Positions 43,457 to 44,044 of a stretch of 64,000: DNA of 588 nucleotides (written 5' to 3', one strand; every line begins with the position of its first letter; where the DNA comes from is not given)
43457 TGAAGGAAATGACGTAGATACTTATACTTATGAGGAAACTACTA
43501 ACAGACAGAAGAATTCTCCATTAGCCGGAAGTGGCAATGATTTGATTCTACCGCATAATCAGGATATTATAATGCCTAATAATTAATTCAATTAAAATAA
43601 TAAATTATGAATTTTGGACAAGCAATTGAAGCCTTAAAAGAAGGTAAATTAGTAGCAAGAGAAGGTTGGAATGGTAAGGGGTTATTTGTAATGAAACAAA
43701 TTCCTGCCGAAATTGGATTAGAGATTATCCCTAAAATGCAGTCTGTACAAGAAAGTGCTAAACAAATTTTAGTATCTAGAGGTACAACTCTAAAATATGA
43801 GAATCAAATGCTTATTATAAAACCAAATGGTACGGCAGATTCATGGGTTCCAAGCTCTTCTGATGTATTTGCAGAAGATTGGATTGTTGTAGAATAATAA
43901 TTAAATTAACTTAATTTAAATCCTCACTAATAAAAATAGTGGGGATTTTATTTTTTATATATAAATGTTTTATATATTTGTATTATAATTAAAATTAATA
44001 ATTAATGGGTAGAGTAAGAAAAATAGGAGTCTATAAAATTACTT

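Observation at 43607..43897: DUF2829 / Tad2-like small protein (candidate anti-Thoeris sponge)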

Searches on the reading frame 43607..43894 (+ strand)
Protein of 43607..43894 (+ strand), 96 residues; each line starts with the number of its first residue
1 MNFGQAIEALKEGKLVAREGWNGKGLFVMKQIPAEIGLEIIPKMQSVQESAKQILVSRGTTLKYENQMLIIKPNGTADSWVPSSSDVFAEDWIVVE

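Call 3: search_protein_families(library=pfam, proteins=[window:43607-43894:+], max_evalue=1)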
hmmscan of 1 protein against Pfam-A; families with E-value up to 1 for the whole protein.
window:43607-43894:+ (96 aa): 1 family
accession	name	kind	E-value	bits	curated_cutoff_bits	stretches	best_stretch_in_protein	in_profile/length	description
PF11195.14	Tad2-like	-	1.4e-21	77.3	25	1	1-95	1-73/73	Thoeris anti-defense 2-like domain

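Call 4: search_protein_families(library=phrogs, proteins=[window:43607-43894:+], max_evalue=0.01)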
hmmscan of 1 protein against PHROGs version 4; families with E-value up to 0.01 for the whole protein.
window:43607-43894:+ (96 aa): 5 families
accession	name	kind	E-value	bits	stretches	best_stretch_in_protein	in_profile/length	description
phrog_872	-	unknown function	3.5e-22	80.2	1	1-96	89-172/172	-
phrog_1048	-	unknown function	5.1e-20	73.3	1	1-96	110-195/211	-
phrog_30130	-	unknown function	2.3e-08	34.6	1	1-94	176-258/262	-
phrog_643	-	transcription regulation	0.00029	22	1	64-96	37-73/84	transcriptional regulator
phrog_37292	-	unknown function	0.0015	19.3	0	3-95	21-95/182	-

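Call 5: search_solved_structures(query=window:43607-43894:+, max_evalue=1, show_alignments=3)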
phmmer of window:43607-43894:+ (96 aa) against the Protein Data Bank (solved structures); distinct sequences matched with E-value up to 1: 7.
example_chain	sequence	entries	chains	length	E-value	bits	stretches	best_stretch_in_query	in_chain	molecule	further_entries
8wjd_A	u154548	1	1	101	7.5e-20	74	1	1-96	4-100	SptTad2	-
8kbi_A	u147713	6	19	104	4.1e-15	58.9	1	1-96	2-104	Inhibitor of Type II CRISPR-Cas system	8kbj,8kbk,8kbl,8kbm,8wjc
8v3e_E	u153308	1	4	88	5.4e-15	58.5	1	1-96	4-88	Tad2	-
9eib_A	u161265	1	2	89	5.5e-15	58.5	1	1-96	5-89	Prophage anti-Thoeris 2 (ModTad2)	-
9kzr_A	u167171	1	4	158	2.1e-13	53.4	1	2-96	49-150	AcrIIA7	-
8sme_A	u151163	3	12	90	5.1e-11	45.8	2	1-30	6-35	Gp34.65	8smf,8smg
8wje_B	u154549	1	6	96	6.3e-11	45.5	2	1-30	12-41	Gp34.65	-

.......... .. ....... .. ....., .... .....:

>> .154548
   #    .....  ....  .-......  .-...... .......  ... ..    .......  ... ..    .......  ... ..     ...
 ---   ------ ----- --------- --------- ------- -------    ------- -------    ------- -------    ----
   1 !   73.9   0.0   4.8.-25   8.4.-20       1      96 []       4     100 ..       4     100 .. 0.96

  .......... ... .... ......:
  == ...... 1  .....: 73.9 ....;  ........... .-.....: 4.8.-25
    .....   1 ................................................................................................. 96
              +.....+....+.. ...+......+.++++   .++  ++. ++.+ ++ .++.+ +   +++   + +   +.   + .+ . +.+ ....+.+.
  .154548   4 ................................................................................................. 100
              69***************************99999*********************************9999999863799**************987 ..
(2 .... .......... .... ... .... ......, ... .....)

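Call 15: find_homologous_proteins(query=window:43607-43894:+)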
Query window:43607-43894:+ (96 aa): 2089 proteins with E <= 0.001 among 2095 candidates; the best 120 are listed.
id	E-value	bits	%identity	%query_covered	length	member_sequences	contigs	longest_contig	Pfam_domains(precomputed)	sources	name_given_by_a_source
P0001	1.6e-55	203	100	100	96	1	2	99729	PF11195.15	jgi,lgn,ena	-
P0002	5.8e-55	201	99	100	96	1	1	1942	PF11195.15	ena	-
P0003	2.8e-54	199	98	100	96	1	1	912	PF11195.15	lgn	-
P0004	2.9e-54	199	96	100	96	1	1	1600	PF11195.15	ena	-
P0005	3.1e-54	199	97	100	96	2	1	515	PF11195.15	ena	-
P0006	5.8e-54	198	95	100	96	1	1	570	PF11195.15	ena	-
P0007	2.0e-53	196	95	100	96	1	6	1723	PF11195.15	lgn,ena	-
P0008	7.1e-53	194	95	100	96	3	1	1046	PF11195.15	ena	-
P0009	7.9e-53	194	91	100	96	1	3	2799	PF11195.15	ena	-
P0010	1.8e-52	193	93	100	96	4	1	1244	PF11195.15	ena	-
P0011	3.1e-52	192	93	100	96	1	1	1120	PF11195.15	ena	-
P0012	1.7e-49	183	85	100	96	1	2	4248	PF11195.15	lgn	-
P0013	1.8e-48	180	85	99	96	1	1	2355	PF11195.15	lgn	-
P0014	3.5e-48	179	85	99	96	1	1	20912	PF11195.15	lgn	-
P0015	1.4e-47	177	83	99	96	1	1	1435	PF11195.15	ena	-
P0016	1.4e-47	177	83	99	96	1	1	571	PF11195.15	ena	-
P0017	1.4e-47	177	84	99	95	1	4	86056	PF11195.15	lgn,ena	-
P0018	1.7e-47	177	83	99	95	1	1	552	PF11195.15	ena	-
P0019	1.9e-47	177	84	99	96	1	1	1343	PF11195.15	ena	-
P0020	2.6e-47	176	84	99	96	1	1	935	PF11195.15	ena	-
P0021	2.6e-47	176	83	99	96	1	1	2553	PF11195.15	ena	-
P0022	2.6e-47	176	83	99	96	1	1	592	PF11195.15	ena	-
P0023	3.6e-47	176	82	99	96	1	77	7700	PF11195.15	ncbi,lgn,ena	-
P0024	3.9e-47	176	80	100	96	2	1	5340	PF11195.15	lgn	-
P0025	4.8e-47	175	85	99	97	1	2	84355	PF11195.15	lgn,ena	-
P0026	4.8e-47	175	86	99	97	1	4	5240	PF11195.15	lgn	-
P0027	4.9e-47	175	83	99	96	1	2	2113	PF11195.15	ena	-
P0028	4.9e-47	175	85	99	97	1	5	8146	PF11195.15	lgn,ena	-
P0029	4.9e-47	175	82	99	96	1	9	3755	PF11195.15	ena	-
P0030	5.0e-47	175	81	99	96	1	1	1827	PF11195.15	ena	-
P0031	6.6e-47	175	98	89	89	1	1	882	PF11195.15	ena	-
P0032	6.7e-47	175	85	99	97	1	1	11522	PF11195.15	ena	-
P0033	6.9e-47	175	81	99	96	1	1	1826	PF11195.15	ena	-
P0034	6.9e-47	175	82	99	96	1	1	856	PF11195.15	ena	-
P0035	6.9e-47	175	82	99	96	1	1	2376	PF11195.15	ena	-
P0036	7.4e-47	175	83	99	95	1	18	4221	PF11195.15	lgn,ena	-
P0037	8.5e-47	175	83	99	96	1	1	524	PF11195.15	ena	-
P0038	1.0e-46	174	82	99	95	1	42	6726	PF11195.15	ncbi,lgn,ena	-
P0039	1.0e-46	174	82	99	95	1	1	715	PF11195.15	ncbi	-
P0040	1.3e-46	174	81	99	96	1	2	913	PF11195.15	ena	-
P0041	1.6e-46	174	81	100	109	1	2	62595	PF11195.15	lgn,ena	-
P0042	1.8e-46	174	81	99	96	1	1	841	PF11195.15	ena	-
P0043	1.8e-46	174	80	99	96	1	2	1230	PF11195.15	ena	-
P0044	1.9e-46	174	81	99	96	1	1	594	PF11195.15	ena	-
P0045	2.7e-46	173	81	99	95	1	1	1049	PF11195.15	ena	-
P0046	2.8e-46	173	82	99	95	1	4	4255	PF11195.15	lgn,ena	-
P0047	2.9e-46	173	86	100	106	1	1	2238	PF11195.15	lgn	-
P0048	5.3e-46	172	82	99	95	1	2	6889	PF11195.15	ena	-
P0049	7.0e-46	172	81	99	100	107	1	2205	PF11195.15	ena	-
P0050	7.3e-46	172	81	99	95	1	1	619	PF11195.15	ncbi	-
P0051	7.3e-46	172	83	99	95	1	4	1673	PF11195.15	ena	-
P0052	7.4e-46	172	81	99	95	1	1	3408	PF11195.15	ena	-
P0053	7.9e-46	172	81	100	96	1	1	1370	PF11195.15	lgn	-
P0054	1.0e-45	171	81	99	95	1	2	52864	PF11195.15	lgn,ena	-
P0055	1.4e-45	171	85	96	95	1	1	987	PF11195.15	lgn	-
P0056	1.4e-45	171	81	100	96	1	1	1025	PF11195.15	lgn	-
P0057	1.4e-45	171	81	99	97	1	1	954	PF11195.15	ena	-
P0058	1.9e-45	170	82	100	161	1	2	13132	PF11195.15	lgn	-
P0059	2.0e-45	170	79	100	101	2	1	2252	PF11195.15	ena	-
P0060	2.0e-45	170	82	99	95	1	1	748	PF11195.15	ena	-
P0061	2.1e-45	170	82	99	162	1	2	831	PF11195.15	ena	-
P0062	2.7e-45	170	81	99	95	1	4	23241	PF11195.15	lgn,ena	-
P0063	5.2e-45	169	81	99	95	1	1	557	PF11195.15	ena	-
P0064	6.7e-45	169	82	99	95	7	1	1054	PF11195.15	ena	-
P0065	6.9e-45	169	79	99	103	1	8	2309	PF11195.15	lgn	-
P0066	9.7e-45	168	79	100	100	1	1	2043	PF11195.15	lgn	-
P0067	1.1e-44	168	78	100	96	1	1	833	PF11195.15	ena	-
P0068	1.3e-44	168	80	99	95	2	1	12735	PF11195.15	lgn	-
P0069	1.7e-44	167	81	99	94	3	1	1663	PF11195.15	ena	-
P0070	1.9e-44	167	79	99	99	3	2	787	PF11195.15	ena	-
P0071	1.9e-44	167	80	99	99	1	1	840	PF11195.15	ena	-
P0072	1.9e-44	167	79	99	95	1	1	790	PF11195.15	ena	-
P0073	1.9e-44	167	81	98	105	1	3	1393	PF11195.15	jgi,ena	-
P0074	1.9e-44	167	77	99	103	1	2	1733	PF11195.15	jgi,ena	jgi:hypothetical protein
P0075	2.5e-44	167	80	100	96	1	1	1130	PF11195.15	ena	-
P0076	2.8e-44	167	79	100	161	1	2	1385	PF11195.15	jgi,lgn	-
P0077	3.1e-44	167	81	98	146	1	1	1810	PF11195.15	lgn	-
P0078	3.2e-44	166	81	99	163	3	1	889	PF11195.15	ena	-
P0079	3.9e-44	166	80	99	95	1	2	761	PF11195.15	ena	-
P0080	3.9e-44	166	99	83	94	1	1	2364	PF11195.15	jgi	-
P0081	5.0e-44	166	79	99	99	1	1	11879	PF11195.15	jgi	jgi:hypothetical protein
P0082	7.7e-44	165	81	99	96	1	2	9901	PF11195.15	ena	-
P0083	9.0e-44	165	80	99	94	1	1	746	PF11195.15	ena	-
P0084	9.0e-44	165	82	96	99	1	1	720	PF11195.15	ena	-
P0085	1.0e-43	165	80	99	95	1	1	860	PF11195.15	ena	-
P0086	1.4e-43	164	76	99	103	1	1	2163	PF11195.15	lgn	-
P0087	2.1e-43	164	79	99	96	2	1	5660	PF11195.15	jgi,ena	-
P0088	3.8e-43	163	79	99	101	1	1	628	PF11195.15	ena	-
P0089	3.9e-43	163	79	99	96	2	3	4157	PF11195.15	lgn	-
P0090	5.6e-43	162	80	99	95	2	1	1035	PF11195.15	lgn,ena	-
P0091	5.9e-43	162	84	96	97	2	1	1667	PF11195.15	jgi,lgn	jgi:hypothetical protein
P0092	5.9e-43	162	78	99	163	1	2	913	PF11195.15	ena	-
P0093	6.6e-43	162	79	99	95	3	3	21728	PF11195.15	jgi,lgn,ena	-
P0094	8.4e-43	162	77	100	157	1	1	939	PF11195.15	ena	-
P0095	1.7e-42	161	76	99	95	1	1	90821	PF11195.15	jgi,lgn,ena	-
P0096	2.4e-42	160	78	100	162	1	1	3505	PF11195.15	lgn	-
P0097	4.3e-42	160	76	100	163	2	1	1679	PF11195.15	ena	-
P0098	8.9e-42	159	76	99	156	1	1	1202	PF11195.15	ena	-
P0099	2.0e-41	158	74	100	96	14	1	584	PF11195.15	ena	-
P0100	2.3e-41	157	74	98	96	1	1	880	PF11195.15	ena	-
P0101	2.7e-41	157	74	100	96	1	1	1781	PF11195.15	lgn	-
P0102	3.0e-41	157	76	100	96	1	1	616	PF11195.15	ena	-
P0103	3.7e-41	157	80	96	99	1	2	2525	PF11195.15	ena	-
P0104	1.4e-40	155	73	99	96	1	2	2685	PF11195.15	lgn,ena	-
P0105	1.4e-40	155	74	100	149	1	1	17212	PF11195.15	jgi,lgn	-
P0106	5.2e-40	153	78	96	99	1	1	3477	PF11195.15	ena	-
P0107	5.4e-40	153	78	96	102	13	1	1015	PF11195.15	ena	-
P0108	1.7e-39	151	80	95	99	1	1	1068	PF11195.15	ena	-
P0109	5.8e-39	150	71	100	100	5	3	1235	PF11195.15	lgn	-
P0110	1.1e-38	149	72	100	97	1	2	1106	PF11195.15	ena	-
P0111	1.3e-38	149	69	100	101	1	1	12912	PF11195.15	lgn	-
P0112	1.3e-38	148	70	100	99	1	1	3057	PF11195.15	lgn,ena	-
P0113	1.4e-38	148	70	100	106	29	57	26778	PF11195.15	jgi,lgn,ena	-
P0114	1.8e-38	148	69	100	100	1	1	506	PF11195.15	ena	-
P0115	2.0e-38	148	69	100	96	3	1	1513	PF11195.15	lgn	-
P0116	2.3e-38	148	71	99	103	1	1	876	PF11195.15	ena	-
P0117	2.3e-38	148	69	99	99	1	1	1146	PF11195.15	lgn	-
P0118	2.6e-38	148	73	100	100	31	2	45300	PF11195.15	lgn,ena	-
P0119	2.7e-38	147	71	99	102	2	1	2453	PF11195.15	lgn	-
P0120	3.3e-38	147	74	99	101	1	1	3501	PF11195.15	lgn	-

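Call 27: find_encoding_contigs(protein=P0001, flank=10000, max_places=4)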
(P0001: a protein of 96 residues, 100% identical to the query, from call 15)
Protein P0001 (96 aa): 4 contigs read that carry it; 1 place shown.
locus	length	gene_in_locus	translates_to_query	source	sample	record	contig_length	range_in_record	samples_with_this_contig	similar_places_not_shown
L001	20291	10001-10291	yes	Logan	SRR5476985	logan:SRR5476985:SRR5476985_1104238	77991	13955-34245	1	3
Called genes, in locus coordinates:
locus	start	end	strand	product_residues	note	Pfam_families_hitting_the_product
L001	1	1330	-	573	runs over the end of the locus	-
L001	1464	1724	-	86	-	-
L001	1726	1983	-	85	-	-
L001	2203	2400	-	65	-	-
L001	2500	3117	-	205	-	-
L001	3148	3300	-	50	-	-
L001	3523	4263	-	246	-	-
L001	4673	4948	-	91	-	-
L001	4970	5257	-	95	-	-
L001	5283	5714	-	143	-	-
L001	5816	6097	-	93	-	-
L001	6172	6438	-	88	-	-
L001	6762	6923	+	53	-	-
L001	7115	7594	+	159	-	PF05732:RepL (weak)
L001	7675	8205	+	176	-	-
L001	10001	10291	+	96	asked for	PF11195:Tad2-like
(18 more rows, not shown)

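Call 28: find_encoding_contigs(protein=P0095, flank=8000, max_places=3)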
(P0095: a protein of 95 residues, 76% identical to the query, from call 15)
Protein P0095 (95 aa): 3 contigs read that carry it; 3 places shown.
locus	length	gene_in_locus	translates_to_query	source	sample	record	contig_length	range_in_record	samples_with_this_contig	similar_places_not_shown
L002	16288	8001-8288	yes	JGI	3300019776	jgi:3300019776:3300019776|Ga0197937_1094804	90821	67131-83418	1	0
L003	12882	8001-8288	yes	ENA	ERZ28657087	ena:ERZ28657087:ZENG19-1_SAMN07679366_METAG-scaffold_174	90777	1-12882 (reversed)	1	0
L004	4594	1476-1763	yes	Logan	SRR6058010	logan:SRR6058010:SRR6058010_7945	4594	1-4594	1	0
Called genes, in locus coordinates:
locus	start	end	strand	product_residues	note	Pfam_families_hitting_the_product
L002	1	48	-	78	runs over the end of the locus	-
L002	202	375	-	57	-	-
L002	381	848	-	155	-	-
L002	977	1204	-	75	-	-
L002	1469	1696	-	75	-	-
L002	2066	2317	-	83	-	-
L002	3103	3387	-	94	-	-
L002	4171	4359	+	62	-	-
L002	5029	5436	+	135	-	-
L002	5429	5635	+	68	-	-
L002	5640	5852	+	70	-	-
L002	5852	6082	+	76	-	-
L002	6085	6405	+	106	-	-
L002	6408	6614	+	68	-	-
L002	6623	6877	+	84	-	-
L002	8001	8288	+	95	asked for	PF11195:Tad2-like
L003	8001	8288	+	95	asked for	PF11195:Tad2-like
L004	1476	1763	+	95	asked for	PF11195:Tad2-like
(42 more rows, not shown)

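Call 30: find_encoding_contigs(protein=P0025, flank=8000, max_places=2)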
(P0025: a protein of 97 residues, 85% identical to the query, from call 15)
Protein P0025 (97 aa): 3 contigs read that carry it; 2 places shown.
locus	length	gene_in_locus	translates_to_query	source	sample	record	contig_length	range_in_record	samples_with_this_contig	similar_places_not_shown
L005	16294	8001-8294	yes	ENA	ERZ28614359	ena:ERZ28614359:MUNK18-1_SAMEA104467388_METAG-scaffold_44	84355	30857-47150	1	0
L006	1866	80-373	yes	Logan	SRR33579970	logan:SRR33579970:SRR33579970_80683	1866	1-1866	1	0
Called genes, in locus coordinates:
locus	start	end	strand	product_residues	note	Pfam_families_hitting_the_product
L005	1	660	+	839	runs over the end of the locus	PF02867:Ribonuc_red_lgC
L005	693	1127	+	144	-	PF00692:dUTPase, PF22769:DCD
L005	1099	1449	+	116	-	-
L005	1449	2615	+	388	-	PF01068:DNA_ligase_A_M, PF09414:RNA_ligase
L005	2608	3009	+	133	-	-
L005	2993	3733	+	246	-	PF20647:DUF6808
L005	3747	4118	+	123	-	-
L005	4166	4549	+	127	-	-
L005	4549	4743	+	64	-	-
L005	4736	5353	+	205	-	-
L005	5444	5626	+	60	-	-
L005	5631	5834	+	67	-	-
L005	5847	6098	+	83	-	-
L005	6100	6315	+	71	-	-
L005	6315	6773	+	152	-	-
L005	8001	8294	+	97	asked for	PF11195:Tad2-like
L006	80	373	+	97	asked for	PF11195:Tad2-like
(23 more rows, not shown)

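Call 34: search_protein_representatives(protein=window:43607-43894:+)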
Query: 96 residues. Proteins with E-value up to 0.001 (for the whole library): 3425; up to 1e-10: 430; up to 1e-30: 19. The best 150 are listed.
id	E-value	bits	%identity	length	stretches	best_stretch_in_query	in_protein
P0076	8.7e-45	166.6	80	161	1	2-96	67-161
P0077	9.7e-45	166.5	82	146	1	2-94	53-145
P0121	2.5e-36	139.6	65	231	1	1-96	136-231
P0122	2.6e-35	136.3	66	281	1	2-95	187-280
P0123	4.6e-35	135.5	67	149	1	2-96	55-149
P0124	1.6e-34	133.8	69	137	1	1-94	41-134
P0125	4.5e-34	132.4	67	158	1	2-95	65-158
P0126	5.9e-34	132.0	69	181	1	1-96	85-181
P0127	9.8e-34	131.3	67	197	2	2-61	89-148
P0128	1.1e-33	131.2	63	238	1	2-95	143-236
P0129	7.3e-33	128.5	67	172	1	1-96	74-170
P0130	5.4e-32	125.7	63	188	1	3-95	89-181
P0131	6.2e-32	125.5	66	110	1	2-95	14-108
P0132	1.7e-31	124.1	61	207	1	1-95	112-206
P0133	2.8e-31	123.4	45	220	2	5-95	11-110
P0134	3.8e-31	123.0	62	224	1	1-95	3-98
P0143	3.8e-29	116.6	46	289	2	1-95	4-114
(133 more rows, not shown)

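Call 38: search_solved_structures(query=window:43607-43894:+, max_evalue=10, show_alignments=5)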
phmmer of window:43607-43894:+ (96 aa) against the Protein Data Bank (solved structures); distinct sequences matched with E-value up to 10: 7.
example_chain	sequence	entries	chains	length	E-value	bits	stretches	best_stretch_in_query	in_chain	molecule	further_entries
8wjd_A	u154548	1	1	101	7.5e-20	74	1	1-96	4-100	SptTad2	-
8kbi_A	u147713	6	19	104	4.1e-15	58.9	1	1-96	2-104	Inhibitor of Type II CRISPR-Cas system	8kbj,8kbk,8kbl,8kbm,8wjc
8v3e_E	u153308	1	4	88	5.4e-15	58.5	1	1-96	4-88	Tad2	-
9eib_A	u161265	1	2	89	5.5e-15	58.5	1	1-96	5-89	Prophage anti-Thoeris 2 (ModTad2)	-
9kzr_A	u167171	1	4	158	2.1e-13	53.4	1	2-96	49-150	AcrIIA7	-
8sme_A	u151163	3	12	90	5.1e-11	45.8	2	1-30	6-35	Gp34.65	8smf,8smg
8wje_B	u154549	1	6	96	6.3e-11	45.5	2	1-30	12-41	Gp34.65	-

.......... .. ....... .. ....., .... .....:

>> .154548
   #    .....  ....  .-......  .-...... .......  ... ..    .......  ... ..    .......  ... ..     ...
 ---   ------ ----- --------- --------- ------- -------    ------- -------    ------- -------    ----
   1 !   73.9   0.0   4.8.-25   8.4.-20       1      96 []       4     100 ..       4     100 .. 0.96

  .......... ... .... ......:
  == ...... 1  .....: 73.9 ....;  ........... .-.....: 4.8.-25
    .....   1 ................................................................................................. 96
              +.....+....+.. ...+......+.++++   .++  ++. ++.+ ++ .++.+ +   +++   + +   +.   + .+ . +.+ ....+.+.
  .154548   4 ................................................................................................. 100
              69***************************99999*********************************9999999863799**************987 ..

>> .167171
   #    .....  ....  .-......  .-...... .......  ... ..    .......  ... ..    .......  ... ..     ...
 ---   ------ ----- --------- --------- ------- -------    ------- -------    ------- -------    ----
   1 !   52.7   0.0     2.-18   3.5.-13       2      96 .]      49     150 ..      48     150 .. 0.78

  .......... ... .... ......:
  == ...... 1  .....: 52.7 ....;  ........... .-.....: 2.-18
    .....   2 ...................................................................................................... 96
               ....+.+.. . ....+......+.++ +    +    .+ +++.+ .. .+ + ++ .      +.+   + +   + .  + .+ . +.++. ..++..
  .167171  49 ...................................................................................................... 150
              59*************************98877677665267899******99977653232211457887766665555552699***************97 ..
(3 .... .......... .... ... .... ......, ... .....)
